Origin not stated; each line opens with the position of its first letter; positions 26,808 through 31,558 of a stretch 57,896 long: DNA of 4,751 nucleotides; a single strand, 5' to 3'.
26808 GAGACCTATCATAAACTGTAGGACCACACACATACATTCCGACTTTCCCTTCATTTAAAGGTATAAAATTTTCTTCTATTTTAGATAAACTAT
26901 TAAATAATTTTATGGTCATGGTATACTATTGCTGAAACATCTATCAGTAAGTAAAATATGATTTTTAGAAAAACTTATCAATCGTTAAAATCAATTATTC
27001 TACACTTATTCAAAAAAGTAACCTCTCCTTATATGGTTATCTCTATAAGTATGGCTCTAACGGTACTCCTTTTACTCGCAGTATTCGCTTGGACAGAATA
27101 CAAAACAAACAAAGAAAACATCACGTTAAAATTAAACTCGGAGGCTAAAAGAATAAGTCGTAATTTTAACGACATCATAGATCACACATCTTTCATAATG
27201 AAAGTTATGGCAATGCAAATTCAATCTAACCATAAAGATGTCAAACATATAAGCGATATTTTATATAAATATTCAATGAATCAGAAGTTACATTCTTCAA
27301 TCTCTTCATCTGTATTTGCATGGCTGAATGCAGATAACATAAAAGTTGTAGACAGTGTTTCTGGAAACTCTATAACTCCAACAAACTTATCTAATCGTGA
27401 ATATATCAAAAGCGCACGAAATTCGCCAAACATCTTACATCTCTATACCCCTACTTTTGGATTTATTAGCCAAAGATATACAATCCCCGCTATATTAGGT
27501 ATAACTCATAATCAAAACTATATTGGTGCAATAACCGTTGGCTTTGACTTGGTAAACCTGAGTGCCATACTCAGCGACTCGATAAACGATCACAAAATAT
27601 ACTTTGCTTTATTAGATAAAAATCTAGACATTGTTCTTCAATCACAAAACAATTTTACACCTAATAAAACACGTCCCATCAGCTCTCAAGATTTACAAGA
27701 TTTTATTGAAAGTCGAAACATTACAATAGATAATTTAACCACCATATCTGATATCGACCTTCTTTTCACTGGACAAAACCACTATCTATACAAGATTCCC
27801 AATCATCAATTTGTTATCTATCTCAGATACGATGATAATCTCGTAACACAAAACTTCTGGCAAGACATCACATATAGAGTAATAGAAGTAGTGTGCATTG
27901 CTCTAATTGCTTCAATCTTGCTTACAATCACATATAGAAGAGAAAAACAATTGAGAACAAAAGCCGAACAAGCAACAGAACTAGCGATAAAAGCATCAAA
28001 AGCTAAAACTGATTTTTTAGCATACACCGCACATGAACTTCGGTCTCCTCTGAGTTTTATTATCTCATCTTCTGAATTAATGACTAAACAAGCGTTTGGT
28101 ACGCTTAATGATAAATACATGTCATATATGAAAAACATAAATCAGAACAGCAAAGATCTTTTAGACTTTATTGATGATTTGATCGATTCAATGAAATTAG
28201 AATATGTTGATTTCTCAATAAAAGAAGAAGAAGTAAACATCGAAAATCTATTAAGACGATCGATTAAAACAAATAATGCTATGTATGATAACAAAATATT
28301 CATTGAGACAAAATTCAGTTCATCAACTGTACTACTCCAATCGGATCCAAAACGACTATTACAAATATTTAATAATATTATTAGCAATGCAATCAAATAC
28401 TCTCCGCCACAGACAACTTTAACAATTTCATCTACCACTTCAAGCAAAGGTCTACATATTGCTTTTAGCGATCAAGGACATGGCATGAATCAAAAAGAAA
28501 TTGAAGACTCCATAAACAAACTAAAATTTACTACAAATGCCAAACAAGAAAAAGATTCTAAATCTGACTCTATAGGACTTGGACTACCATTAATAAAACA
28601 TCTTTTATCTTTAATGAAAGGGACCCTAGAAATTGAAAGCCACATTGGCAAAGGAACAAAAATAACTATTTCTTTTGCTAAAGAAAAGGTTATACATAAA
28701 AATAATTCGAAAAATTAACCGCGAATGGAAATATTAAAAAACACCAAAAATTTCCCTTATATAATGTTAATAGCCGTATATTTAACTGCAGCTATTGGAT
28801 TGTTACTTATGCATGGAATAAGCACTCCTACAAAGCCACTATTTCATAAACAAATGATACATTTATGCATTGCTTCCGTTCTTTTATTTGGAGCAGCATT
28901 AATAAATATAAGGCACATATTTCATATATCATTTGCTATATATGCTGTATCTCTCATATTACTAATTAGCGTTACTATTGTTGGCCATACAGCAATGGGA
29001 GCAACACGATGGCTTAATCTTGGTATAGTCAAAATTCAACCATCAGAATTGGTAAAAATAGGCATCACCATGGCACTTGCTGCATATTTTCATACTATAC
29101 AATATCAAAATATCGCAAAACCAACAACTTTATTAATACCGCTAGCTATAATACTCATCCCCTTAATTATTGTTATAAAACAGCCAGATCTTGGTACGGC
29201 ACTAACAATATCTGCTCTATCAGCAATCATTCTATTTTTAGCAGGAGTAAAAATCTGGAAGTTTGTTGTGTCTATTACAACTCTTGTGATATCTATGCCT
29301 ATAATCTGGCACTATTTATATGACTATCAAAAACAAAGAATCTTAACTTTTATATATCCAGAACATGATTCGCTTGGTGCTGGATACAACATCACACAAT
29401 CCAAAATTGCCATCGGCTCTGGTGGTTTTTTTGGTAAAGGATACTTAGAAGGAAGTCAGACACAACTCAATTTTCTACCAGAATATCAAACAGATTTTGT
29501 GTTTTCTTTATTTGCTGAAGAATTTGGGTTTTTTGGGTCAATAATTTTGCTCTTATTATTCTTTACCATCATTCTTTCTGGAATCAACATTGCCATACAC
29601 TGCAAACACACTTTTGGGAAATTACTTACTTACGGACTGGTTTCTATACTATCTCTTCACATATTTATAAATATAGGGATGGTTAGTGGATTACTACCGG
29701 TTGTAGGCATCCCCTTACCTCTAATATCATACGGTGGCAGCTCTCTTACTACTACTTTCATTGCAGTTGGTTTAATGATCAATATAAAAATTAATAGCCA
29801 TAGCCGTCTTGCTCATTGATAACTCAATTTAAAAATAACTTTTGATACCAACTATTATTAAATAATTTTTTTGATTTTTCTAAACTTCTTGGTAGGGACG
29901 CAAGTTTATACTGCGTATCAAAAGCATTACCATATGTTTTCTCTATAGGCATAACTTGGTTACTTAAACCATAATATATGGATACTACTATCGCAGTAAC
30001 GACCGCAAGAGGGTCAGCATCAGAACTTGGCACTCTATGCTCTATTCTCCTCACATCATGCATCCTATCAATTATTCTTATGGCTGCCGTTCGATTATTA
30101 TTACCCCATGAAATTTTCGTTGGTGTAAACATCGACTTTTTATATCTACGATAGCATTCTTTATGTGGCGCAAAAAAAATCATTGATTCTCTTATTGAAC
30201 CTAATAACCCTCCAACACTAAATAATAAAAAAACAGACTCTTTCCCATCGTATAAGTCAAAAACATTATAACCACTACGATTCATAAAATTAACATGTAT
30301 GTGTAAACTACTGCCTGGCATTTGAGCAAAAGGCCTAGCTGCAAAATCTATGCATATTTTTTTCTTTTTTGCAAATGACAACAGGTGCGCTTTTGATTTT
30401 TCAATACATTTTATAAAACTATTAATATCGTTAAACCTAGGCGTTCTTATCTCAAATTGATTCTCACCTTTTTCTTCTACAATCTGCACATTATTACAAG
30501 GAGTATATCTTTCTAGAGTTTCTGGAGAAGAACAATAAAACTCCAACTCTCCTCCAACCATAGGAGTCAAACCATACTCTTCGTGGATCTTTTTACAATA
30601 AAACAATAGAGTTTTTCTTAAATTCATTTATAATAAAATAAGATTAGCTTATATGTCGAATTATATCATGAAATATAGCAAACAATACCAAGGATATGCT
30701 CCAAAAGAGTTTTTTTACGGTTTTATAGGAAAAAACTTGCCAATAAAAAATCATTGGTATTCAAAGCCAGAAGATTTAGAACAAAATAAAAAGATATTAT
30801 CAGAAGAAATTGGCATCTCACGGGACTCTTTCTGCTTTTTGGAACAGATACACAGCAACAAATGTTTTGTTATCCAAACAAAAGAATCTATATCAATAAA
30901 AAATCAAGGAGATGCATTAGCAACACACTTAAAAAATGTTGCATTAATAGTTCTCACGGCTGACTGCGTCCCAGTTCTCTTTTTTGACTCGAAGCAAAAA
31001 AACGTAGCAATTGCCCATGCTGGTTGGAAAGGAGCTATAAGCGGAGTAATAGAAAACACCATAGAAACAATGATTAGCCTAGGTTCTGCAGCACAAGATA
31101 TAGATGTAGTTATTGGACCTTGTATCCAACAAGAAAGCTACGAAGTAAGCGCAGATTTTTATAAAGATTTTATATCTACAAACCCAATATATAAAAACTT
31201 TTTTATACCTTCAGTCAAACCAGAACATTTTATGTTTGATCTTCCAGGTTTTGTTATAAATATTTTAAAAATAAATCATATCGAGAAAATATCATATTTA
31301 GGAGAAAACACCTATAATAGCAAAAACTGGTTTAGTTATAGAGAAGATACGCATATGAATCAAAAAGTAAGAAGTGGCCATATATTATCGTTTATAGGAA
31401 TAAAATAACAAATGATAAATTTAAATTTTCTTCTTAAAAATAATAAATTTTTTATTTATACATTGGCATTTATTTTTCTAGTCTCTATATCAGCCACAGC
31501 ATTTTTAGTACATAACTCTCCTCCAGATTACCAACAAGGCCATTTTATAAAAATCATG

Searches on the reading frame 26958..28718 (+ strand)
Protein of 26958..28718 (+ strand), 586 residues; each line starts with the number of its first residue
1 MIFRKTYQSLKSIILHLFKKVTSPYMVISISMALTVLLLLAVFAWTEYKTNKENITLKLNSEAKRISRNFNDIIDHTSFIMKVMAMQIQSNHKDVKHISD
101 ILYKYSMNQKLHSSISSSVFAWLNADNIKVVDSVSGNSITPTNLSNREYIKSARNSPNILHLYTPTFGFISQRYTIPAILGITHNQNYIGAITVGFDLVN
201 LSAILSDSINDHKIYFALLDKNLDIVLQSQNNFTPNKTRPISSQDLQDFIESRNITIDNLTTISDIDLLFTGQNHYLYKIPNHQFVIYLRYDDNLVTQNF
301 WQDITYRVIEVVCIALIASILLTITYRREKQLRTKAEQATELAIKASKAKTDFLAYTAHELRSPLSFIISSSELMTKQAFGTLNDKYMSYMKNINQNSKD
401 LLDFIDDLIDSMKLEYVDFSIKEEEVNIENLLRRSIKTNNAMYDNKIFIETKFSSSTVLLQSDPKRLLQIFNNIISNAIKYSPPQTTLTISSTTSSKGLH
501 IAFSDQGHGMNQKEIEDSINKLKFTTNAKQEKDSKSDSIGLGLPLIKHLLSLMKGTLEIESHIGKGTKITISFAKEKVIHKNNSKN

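Call 21: search_protein_families(library=pfam, proteins=[window:26958-28718:+], max_evalue=0.00001)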
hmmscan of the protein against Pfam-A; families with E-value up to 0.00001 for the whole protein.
window:26958-28718:+ (586 aa): 2 families
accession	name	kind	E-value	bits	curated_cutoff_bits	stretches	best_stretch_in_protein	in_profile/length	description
PF02518.31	HATPase_c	-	5.6e-20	72.3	26.4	1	463-574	2-108/111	Histidine kinase-, DNA gyrase B-, and HSP90-like ATPase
PF00512.31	HisKA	-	5.8e-12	45.9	26.9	1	349-415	1-64/66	His Kinase A (phospho-acceptor) domain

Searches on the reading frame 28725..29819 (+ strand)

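Call 80: search_protein_families(library=pfam, proteins=[window:28725-29819:+], max_evalue=0.00001)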
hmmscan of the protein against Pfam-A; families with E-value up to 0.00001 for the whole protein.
window:28725-29819:+ (364 aa): 1 family
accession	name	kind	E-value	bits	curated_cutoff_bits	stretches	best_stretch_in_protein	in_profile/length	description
PF01098.24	FTSW_RODA_SPOVE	-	4.8e-99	332.2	26.4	1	14-358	4-354/356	Cell cycle protein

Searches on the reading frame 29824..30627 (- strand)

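Call 80: search_protein_families(library=pfam, proteins=[window:29824-30627:-], max_evalue=0.00001)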
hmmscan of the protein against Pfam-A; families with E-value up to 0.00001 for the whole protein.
window:29824-30627:- (267 aa): 1 family
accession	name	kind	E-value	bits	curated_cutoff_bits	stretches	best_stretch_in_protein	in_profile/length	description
PF00120.29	Gln-synt_C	-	1.2e-39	136.8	24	1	48-259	91-306/344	Glutamine synthetase, catalytic domain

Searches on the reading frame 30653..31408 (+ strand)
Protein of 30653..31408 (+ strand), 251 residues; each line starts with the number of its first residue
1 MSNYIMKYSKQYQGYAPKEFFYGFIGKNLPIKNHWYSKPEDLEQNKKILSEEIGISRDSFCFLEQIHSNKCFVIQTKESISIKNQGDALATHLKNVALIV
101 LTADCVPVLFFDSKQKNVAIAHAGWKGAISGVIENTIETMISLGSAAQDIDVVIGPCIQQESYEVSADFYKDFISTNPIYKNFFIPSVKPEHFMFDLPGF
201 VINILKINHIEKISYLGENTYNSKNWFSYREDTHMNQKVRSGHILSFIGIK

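Call 78: find_encoding_contigs(protein=window:30653-31408:+, flank=10000, max_places=1)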
Protein window:30653-31408:+ (251 aa): no gene with exactly this product is on record in the collection.

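Call 80: search_protein_families(library=pfam, proteins=[window:30653-31408:+], max_evalue=0.00001)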
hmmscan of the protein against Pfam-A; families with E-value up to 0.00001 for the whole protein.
window:30653-31408:+ (251 aa): 1 family
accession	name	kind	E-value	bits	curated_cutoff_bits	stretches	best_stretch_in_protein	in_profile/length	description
PF02578.20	Cu-oxidase_4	-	4.8e-53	180.5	22.9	1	32-248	18-237/238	Multi-copper polyphenol oxidoreductase laccase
